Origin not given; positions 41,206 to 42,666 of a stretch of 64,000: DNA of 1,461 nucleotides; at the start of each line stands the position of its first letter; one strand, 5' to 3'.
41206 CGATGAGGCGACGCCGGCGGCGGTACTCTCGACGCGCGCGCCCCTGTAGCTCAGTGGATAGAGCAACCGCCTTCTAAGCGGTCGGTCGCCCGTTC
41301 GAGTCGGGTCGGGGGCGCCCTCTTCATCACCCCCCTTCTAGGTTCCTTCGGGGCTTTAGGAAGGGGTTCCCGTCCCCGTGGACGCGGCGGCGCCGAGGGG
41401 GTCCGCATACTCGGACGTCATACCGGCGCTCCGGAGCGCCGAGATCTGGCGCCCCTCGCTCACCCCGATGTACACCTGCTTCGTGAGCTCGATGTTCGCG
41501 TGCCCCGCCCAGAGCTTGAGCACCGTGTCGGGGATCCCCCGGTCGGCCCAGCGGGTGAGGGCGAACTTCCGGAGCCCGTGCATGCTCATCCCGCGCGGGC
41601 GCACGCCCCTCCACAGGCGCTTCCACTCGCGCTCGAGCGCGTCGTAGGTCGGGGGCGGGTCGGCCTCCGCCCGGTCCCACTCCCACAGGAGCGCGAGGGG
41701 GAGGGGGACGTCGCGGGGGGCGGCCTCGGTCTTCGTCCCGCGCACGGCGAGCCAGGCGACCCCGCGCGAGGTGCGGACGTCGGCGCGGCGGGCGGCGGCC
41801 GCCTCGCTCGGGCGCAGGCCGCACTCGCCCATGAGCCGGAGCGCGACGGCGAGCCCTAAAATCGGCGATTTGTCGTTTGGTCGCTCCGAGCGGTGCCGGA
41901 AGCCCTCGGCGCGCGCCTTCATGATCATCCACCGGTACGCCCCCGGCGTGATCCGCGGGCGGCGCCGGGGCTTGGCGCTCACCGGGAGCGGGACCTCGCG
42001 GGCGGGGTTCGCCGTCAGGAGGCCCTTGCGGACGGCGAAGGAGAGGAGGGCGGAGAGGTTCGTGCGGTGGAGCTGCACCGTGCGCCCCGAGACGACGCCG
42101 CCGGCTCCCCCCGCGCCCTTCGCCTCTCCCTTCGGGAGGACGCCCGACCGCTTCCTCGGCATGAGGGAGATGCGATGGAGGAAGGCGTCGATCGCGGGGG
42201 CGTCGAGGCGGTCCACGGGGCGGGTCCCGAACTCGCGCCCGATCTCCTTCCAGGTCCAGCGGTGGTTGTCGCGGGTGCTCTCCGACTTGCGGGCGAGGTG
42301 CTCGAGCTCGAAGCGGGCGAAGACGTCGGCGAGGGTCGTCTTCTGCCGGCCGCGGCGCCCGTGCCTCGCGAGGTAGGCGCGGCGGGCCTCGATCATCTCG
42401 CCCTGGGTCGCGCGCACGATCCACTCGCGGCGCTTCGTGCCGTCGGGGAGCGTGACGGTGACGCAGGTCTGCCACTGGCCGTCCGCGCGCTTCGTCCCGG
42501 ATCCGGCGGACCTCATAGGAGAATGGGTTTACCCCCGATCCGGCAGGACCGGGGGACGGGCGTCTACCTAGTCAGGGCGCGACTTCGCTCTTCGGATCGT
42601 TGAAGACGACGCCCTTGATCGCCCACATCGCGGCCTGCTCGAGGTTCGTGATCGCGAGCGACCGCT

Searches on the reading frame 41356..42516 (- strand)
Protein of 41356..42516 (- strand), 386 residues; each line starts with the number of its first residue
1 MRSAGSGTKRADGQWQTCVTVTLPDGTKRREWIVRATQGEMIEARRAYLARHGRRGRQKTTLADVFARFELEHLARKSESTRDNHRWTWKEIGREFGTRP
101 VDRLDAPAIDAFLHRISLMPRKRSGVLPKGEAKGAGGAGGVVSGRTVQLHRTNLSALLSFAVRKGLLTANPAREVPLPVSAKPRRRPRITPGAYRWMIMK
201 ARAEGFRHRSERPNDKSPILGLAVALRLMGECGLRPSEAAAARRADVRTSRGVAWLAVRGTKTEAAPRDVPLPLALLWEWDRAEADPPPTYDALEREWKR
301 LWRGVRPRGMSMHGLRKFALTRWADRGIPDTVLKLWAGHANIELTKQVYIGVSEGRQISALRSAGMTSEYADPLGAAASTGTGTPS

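Call 36: search_protein_families(library=ncbifam, proteins=[window:41356-42516:-], max_evalue=0.01)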
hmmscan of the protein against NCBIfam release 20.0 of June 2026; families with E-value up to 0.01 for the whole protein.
window:41356-42516:- (386 aa): 0 families

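Call 90: search_protein_families(library=pfam, proteins=[window:41356-42516:-], max_evalue=0.001)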
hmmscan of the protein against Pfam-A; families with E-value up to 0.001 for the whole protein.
window:41356-42516:- (386 aa): 1 family
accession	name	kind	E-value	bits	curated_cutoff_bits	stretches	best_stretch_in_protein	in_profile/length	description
PF00589.27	Phage_integrase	-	7.2e-10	39.3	27.1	1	294-353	110-169/172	Phage integrase family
